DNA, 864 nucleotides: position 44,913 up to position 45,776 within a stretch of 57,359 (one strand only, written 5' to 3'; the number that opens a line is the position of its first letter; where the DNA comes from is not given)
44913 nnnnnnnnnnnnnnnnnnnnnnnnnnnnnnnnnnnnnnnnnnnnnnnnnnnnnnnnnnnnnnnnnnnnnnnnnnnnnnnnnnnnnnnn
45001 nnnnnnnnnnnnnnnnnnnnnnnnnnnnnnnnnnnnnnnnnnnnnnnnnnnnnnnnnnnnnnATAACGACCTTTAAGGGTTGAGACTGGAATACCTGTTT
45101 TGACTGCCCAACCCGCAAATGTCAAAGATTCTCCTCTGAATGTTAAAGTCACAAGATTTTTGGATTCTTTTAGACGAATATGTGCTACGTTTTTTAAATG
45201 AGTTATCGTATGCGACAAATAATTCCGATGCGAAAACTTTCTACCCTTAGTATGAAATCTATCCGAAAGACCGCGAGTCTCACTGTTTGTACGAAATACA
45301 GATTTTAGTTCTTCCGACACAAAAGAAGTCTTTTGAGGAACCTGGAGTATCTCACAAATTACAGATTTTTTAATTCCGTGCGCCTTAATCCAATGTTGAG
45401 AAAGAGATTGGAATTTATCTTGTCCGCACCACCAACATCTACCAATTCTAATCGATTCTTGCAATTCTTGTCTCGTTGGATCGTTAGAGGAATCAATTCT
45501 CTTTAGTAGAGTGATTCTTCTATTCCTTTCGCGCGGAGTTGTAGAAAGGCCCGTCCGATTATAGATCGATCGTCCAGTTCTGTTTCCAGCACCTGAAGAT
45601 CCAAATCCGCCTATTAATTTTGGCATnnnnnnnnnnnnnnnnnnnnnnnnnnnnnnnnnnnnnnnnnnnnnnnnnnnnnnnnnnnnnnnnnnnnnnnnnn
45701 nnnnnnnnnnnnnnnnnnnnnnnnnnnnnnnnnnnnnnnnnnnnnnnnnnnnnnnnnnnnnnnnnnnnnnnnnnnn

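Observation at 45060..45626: Free-standing HNH homing-endonuclease gene in a conspicuously AT-rich island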

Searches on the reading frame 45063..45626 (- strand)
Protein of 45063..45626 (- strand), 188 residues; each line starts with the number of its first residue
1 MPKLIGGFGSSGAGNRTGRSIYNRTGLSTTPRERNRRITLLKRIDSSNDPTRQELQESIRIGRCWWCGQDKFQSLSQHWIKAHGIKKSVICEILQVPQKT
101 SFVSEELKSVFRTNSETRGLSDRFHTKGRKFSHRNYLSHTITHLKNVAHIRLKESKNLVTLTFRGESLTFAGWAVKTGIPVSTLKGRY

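Call 5: search_protein_families(library=pfam, proteins=[window:45063-45626:-], max_evalue=1)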
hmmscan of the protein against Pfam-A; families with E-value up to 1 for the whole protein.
window:45063-45626:- (188 aa): 0 families

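Call 6: search_protein_families(library=phrogs, proteins=[window:45063-45626:-], max_evalue=0.1)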
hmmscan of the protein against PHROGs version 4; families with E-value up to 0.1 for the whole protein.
window:45063-45626:- (188 aa): 0 families

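Call 8: search_protein_families(library=ncbifam, proteins=[window:45063-45626:-], max_evalue=1)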
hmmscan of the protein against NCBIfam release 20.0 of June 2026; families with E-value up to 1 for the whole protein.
window:45063-45626:- (188 aa): 0 families

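Call 9: search_protein_families(library=padloc, proteins=[window:45063-45626:-], max_evalue=1)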
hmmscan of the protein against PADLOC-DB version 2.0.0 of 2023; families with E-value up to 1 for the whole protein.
window:45063-45626:- (188 aa): 0 families

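Call 11: search_dna_similar(query=window:45063-45626:-, collection=phages, mode=protein, max_evalue=1, max_rows=20)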
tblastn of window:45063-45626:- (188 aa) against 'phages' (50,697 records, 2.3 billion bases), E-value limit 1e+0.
No match.

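Call 12: find_homologous_proteins(query=window:45063-45626:-, max_evalue=0.01)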
Query window:45063-45626:- (188 aa): 1 proteins with E <= 0.01 among 54 candidates.
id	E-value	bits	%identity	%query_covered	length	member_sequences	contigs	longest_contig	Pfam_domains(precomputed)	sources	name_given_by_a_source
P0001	8.4e-122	421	100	100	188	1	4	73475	-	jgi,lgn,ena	-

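Call 14: find_encoding_contigs(protein=P0001, flank=10000, max_places=10)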
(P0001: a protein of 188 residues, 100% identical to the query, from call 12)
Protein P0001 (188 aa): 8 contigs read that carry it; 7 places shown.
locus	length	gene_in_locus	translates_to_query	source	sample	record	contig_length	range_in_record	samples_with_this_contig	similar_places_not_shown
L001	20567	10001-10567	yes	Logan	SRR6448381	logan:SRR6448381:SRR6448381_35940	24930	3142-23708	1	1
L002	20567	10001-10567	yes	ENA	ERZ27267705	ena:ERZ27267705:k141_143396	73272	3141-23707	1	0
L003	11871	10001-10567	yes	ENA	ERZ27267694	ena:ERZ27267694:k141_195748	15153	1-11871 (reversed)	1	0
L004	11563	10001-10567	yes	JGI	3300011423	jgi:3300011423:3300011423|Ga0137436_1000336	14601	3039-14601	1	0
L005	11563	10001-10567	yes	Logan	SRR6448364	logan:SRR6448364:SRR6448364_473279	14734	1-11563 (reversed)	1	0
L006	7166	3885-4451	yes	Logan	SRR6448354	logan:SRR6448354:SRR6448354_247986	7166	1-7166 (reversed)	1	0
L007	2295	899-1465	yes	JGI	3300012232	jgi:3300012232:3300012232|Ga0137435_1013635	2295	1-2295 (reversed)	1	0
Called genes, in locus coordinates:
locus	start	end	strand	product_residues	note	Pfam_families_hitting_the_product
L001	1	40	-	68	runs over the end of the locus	-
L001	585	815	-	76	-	-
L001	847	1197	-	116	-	-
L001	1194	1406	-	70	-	-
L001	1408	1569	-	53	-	-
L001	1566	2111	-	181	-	-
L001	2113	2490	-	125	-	-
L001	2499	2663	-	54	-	-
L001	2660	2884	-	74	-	-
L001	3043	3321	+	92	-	-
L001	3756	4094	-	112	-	-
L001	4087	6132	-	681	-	PF09250:Prim-Pol, PF05272:VapE-like_dom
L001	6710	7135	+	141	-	-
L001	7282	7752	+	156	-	-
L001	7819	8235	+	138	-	-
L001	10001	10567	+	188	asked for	-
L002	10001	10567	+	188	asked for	-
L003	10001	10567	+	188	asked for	-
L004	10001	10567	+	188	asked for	-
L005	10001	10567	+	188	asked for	-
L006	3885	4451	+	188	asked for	-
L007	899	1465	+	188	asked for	-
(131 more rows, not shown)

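Call 22: search_protein_representatives(protein=window:45063-45626:-)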
Query: 188 residues. Proteins with E-value up to 0.001 (for the whole library): 126; up to 1e-10: 30; up to 1e-30: 1. The best 126 are listed.
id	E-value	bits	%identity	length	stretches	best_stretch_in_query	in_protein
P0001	2.7e-122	421.4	100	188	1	1-188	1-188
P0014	2.9e-27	111.7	46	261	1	4-113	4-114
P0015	1.9e-26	109.1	48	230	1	3-117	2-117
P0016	3.7e-25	104.8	54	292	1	5-112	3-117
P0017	5.3e-24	101.1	45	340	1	4-135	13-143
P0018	1.0e-23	100.1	46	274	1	3-116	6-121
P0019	1.6e-23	99.5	45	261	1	2-122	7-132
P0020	2.5e-23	98.9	45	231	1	3-121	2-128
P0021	8.1e-23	97.2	45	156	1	4-136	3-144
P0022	1.2e-22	96.6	47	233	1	3-109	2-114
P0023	5.2e-21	91.3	40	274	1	3-123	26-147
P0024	6.4e-21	91.0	46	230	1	5-122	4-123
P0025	1.4e-20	89.9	39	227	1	3-130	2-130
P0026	2.2e-20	89.3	43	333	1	5-123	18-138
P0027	3.8e-20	88.5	44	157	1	6-116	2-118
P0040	1.6e-11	60.4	44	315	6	153-187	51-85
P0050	9.9e-10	54.6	30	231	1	3-124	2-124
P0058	1.6e-08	50.6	42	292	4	156-187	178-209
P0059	1.8e-08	50.5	36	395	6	93-187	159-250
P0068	6.3e-08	48.7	44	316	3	151-187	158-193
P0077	8.5e-07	45.0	33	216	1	6-119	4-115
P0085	2.6e-06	43.4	40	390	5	156-187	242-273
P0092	8.6e-06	41.7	51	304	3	159-187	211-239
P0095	2.1e-05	40.4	40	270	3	134-187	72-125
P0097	2.5e-05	40.2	39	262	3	156-187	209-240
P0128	5.4e-04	35.9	32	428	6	152-187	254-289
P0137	7.5e-04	35.4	44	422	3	157-185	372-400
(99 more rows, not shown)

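Call 25: search_protein_families(library=pfam, alignment_id=A1, max_evalue=0.01)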
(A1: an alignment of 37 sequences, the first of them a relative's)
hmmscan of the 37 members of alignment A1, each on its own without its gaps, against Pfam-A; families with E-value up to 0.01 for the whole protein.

A. member 1, P0001 (188 aa): 0 families

B. families by the number of members that match (of 37 scanned): 5 families
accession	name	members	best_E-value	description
PF05443.17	ROS_MUCR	8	8.5e-05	ROS/MUCR transcriptional regulator protein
PF09889.16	DUF2116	5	0.0021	Probable treble clef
PF13338.12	AbiEi_4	2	0.00053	Transcriptional regulator, AbiEi antitoxin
PF02796.21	HTH_7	1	0.0034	Helix-turn-helix domain of resolvase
PF12496.13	BNIP2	1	0.0061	Bcl2-/adenovirus E1B nineteen kDa-interacting protein 2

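Call 26: search_protein_families(library=pfam, proteins=[P0040, P0058, P0059, P0068, P0085, P0092, P0095, P0097, P0128, P0137], max_evalue=0.01)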
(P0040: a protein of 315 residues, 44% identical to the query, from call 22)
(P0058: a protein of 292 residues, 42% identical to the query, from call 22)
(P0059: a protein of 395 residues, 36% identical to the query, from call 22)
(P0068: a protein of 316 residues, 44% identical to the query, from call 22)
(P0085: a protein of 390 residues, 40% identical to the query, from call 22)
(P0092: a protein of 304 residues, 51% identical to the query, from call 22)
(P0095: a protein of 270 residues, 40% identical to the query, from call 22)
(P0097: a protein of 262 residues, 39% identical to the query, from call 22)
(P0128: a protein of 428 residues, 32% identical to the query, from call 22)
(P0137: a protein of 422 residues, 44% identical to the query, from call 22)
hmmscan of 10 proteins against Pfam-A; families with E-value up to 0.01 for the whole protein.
P0040 (315 aa): 13 families
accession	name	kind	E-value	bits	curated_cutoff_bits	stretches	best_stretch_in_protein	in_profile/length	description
PF04967.18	HTH_10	-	1.1e-08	35.2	23.1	0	163-184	22-43/53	HTH DNA binding domain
PF05043.19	Mga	-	7.5e-07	30.1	21.1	0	3-43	20-60/87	Mga helix-turn-helix domain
PF12651.13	RHH_3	-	1.5e-06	28.5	21.6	0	269-284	17-32/44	Ribbon-helix-helix domain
PF20432.4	Xre-like-HTH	-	4.2e-05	24.2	25.8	0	116-135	24-42/63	Antitoxin Xre-like helix-turn-helix domain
PF05584.17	Sulfolobus_pRN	-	0.00013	22.3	20.8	0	215-233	18-36/72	Sulfolobus plasmid regulatory protein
PF05225.22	HTH_psq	-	0.00057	20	20.4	0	121-143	22-43/45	helix-turn-helix, Psq domain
PF09339.16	HTH_IclR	-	0.0013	18.9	22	0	12-37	17-42/52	IclR helix-turn-helix domain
PF09862.15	DUF2089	-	0.0018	18.3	33.4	0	69-90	20-41/47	Domain of unknown function (DUF2089)-HTH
PF13412.12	HTH_24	-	0.0025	17.8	21.9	0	122-139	24-41/48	Winged helix-turn-helix DNA-binding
PF08279.18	HTH_11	-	0.0028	17.9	25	0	163-189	15-40/55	HTH domain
PF08280.17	HTH_Mga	-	0.0031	17.9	23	0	163-189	18-44/59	M protein trans-acting positive regulator (MGA) HTH domain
PF07341.16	DUF1473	-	0.0045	17.2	25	0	104-141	9-48/163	Protein of unknown function (DUF1473)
PF13404.12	HTH_AsnC-type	-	0.0083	16.4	27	0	119-140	21-42/42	AsnC-type helix-turn-helix domain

P0058 (292 aa): 1 family
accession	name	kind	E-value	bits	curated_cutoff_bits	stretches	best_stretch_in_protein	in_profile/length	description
PF07768.16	PVL_ORF50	-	8.8e-05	23.2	27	0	146-175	18-47/116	PVL ORF-50-like family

P0059 (395 aa): 8 families
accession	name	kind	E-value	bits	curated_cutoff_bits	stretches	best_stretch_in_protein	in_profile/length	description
PF08281.18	Sigma70_r4_2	-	7.5e-07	29.1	25.7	0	129-153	26-50/54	Sigma-70, region 4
PF07768.16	PVL_ORF50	-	8e-06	26.6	27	0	326-374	4-54/116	PVL ORF-50-like family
PF04967.18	HTH_10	-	2.5e-05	24.4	23.1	0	23-46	23-46/53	HTH DNA binding domain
PF00376.29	MerR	-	0.00064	19.9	28.2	0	232-248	1-17/38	MerR family regulatory protein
PF12840.13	HTH_20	-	0.0015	18.9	27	0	74-97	17-40/51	Helix-turn-helix domain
PF13556.12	HTH_30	-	0.0018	18.5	27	0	130-152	13-35/59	PucR C-terminal helix-turn-helix domain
PF13693.12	HTH_35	-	0.0036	17.7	25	0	226-255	11-40/75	Winged helix-turn-helix DNA-binding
PF03941.20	INCENP_ARK-bind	-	0.0036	17.6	22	0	229-248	14-33/55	Inner centromere protein, ARK binding region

P0068 (316 aa): 2 families
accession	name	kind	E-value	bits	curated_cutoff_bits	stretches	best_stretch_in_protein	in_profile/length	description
PF08281.18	Sigma70_r4_2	-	0.0042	17.1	25.7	0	241-266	25-50/54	Sigma-70, region 4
PF07768.16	PVL_ORF50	-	0.0052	17.5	27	0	115-161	7-55/116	PVL ORF-50-like family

P0085 (390 aa): 2 families
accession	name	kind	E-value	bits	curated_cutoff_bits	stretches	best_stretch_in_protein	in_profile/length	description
PF07768.16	PVL_ORF50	-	0.00075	20.2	27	0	191-228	9-48/116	PVL ORF-50-like family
PF23359.1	Lsr2_DNA-bd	-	0.007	16.1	26.9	0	302-313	8-19/37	Lsr2 DNA-binding domain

P0092 (304 aa): 3 families
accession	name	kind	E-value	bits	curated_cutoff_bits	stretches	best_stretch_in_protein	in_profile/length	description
PF04255.20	DUF433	-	2.3e-06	27.8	23.6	0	227-264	15-52/56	Protein of unknown function (DUF433)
PF13556.12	HTH_30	-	0.00074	19.7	27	0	124-146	13-35/59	PucR C-terminal helix-turn-helix domain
PF09339.16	HTH_IclR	-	0.0032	17.6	22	0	213-235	12-34/52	IclR helix-turn-helix domain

P0095 (270 aa): 4 families
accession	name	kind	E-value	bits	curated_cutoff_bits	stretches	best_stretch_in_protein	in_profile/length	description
PF08281.18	Sigma70_r4_2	-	1.3e-05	25.2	25.7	0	92-129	13-50/54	Sigma-70, region 4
PF07768.16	PVL_ORF50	-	2.7e-05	24.9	27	0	99-148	4-55/116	PVL ORF-50-like family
PF13412.12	HTH_24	-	0.00028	20.8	21.9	0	156-176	18-38/48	Winged helix-turn-helix DNA-binding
PF04545.22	Sigma70_r4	-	0.0064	16.4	24.1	0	147-176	13-41/50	Sigma-70, region 4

P0097 (262 aa): 1 family
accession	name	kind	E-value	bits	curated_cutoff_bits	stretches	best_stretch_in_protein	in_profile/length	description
PF05225.22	HTH_psq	-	0.0017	18.5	20.4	0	218-244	15-39/45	helix-turn-helix, Psq domain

P0128 (428 aa): 2 families
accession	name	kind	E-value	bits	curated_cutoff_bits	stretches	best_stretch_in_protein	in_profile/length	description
PF07768.16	PVL_ORF50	-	3.4e-09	37.5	27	0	110-152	8-52/116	PVL ORF-50-like family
PF13404.12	HTH_AsnC-type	-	0.0012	19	27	0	327-355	12-39/42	AsnC-type helix-turn-helix domain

P0137 (422 aa): 8 families
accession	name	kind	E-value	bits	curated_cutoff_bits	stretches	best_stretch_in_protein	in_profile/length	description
PF04545.22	Sigma70_r4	-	3.6e-05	23.6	24.1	0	284-308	18-42/50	Sigma-70, region 4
PF09339.16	HTH_IclR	-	3.8e-05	23.8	22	0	376-403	12-39/52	IclR helix-turn-helix domain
PF20432.4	Xre-like-HTH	-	6.3e-05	23.6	25.8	0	287-308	24-43/63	Antitoxin Xre-like helix-turn-helix domain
PF05225.22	HTH_psq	-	9.7e-05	22.5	20.4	0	380-408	15-42/45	helix-turn-helix, Psq domain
PF13404.12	HTH_AsnC-type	-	0.00014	22.1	27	0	386-405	21-40/42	AsnC-type helix-turn-helix domain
PF13412.12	HTH_24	-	0.00016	21.6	21.9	0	218-232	26-40/48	Winged helix-turn-helix DNA-binding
PF12840.13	HTH_20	-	0.0015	18.9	27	0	280-306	11-38/51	Helix-turn-helix domain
PF08281.18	Sigma70_r4_2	-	0.0023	18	25.7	0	283-310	23-50/54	Sigma-70, region 4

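Call 37: find_encoding_contigs(protein=P0050, flank=5000, max_places=3)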
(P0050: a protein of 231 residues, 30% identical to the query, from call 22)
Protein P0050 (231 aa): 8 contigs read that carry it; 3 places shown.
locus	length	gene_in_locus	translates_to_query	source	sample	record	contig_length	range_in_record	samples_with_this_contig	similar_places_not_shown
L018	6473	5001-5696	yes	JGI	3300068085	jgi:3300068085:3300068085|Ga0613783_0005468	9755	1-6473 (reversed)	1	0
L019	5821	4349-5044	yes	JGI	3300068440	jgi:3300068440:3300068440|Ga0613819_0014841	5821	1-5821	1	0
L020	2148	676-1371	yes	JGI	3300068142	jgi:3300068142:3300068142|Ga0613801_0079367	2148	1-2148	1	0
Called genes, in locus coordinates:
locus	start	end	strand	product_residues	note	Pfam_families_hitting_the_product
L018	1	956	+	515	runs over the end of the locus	PF13229:Beta_helix (weak)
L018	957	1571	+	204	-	-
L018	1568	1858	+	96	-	-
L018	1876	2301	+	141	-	-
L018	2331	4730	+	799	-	-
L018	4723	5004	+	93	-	-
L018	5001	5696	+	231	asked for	-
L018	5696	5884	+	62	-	-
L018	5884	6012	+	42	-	-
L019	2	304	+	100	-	?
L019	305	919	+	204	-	-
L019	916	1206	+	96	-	-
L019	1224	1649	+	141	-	-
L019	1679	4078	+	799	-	-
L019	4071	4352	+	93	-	-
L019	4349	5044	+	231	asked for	-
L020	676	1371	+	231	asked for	-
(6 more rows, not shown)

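Call 38: find_encoding_contigs(protein=P0077, flank=5000, max_places=3)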
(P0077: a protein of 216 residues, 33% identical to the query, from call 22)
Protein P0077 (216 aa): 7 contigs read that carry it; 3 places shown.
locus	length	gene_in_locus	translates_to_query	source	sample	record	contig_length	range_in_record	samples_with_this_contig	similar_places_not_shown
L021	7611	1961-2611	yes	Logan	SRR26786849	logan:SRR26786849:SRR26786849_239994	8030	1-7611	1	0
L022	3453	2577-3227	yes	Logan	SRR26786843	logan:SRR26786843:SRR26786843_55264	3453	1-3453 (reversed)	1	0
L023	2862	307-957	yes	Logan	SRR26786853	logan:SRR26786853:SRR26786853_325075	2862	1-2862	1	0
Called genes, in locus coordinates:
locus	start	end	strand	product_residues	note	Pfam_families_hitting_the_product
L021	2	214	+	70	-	?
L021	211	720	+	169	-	-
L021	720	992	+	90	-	-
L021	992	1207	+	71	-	-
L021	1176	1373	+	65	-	-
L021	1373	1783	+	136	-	-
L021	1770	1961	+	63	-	-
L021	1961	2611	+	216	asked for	-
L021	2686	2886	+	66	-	-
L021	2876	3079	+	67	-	-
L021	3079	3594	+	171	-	PF05869:Dam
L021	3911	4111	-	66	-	-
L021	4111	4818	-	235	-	-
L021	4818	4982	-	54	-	-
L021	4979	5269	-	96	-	-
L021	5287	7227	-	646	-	-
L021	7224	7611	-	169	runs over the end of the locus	-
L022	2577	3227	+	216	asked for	-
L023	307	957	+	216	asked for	-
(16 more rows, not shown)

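Call 41: predict_structure(alignment_id=A1)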
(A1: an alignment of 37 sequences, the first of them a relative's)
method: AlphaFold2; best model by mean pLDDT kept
length: 188 residues; sequences in the alignment: 37
mean_pLDDT: 74.9   pTM: 0.55
mean pLDDT of the five models: 74.9, 74.6, 72.9, 71.7, 70.3
residues with pLDDT >= 90: 62; 70-90: 53; 50-70: 57; < 50: 16
segments of 3 or more residues with pLDDT < 50: 1-4, 12-16
pLDDT, mean of each block of 10 residues (from residue 1): 47 51 72 75 75 96 93 95 92 91 94 91 64 60 78 68 54 64 60
secondary structure, 60 per line:
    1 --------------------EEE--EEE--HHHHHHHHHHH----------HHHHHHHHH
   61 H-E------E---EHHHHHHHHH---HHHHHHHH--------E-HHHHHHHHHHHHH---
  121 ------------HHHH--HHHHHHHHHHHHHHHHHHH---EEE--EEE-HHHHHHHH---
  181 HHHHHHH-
elements in order: E21-23 E26-28 H31-41 H52-61 H75-83 H87-94 H105-117 H133-136 H139-157 E161-163 E166-168 H170-177 H181-187

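Call 44: fold_search(model_id=the predicted structure, library=pdb)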
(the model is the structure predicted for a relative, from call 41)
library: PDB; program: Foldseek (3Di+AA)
matches with E <= 10: 30; with E <= 0.001: 0
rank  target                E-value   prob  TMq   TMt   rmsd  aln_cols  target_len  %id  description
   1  6uu7_FFF              1.8e+00  0.04  0.14  0.11  17.4       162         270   13  E. coli sigma-S transcription initiation complex with a 6-nt RNA and an NTP ("Old" crystal soaked with UTP, CTP, ddG (released 2020-08-26)
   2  2jsp_MODEL_1_A        2.9e+00  0.20  0.19  0.36   3.0        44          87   25  The prokaryotic Cys2His2 zinc finger adopts a novel fold as revealed by the NMR structure of A. tumefaciens Ro (released 2007-10-16)
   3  8x6f_E                2.9e+00  0.04  0.16  0.11  17.8       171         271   10  Cryo-EM structure of Staphylococcus aureus sigA-dependent RNAP-promoter open complex (released 2024-06-05)
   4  6sdk_B                3.7e+00  0.02  0.11  0.11  19.7       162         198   10  Crystal structure of bacterial ParB dimer bound to CDP (released 2019-10-23)
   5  2h27_D                3.9e+00  0.04  0.14  0.27  12.2        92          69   13  Crystal Structure of Escherichia coli SigmaE Region 4 Bound to its-35 Element DNA (released 2006-08-22)
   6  5of3_C                3.9e+00  0.03  0.13  0.20  11.2        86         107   17  Crystal structure of the heterotrimeric PriSLX primase from S. solfataricus. (released 2017-11-29)
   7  3hug_C                4.5e+00  0.03  0.14  0.27  11.7       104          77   13  Crystal structure of Mycobacterium tuberculosis anti-sigma factor RslA in complex with -35 promoter binding domain of  (released 2010-03-02)
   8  3hug_A                4.8e+00  0.03  0.14  0.25  10.6        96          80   14  Crystal structure of Mycobacterium tuberculosis anti-sigma factor RslA in complex with -35 promoter binding domain of  (released 2010-03-02)
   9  9e86_F                5.4e+00  0.02  0.15  0.11  18.1       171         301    9  De Novo Mycobacterium tuberculosis transcription initiation promoter complex with 5-mer RNA and open Beta' clamp (RNA  (released 2025-10-01)
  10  9a4r_A                5.4e+00  0.01  0.12  0.11  19.7       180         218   12  Integrative model of RPSH-RPOB by crosslinking MS and deep learning (released 2024-09-18)
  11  2h27_A                5.8e+00  0.03  0.14  0.27  10.5        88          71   14  Crystal Structure of Escherichia coli SigmaE Region 4 Bound to its-35 Element DNA (released 2006-08-22)
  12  4umk_D                5.8e+00  0.01  0.14  0.14  19.5       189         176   13  The complex of Spo0J and parS DNA in chromosomal partition system (released 2015-05-13)
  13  6ylc_A                5.8e+00  0.01  0.10  0.07  10.8        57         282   21  Biochemical, Cellular and Structural Characterization of Novel ERK3 Inhibitors (released 2020-09-23)
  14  9a7s_A                6.2e+00  0.03  0.17  0.13  19.2       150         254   12  Integrative model of RPSD-RPOB by crosslinking MS and deep learning (released 2024-09-18)
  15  9e7y_F                6.2e+00  0.01  0.13  0.09  17.7       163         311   10  De Novo Mycobacterium tuberculosis transcription initiation promoter complex with 7-mer RNA and disordered Beta' Lid e (released 2025-10-01)
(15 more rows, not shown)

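Call 56: find_encoding_contigs(protein=P0016, flank=5000, max_places=2)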
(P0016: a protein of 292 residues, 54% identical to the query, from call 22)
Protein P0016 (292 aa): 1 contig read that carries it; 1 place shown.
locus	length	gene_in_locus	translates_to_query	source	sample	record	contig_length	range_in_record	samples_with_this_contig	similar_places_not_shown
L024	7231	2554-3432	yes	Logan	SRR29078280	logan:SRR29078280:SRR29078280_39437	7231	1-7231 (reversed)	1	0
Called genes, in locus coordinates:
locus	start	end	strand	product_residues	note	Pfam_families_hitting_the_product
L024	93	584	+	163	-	-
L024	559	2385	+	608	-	PF03354:TerL_ATPase, PF20441:TerL_nuclease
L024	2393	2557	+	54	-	-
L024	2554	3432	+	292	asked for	-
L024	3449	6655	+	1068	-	PF04860:Phage_portal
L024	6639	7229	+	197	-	?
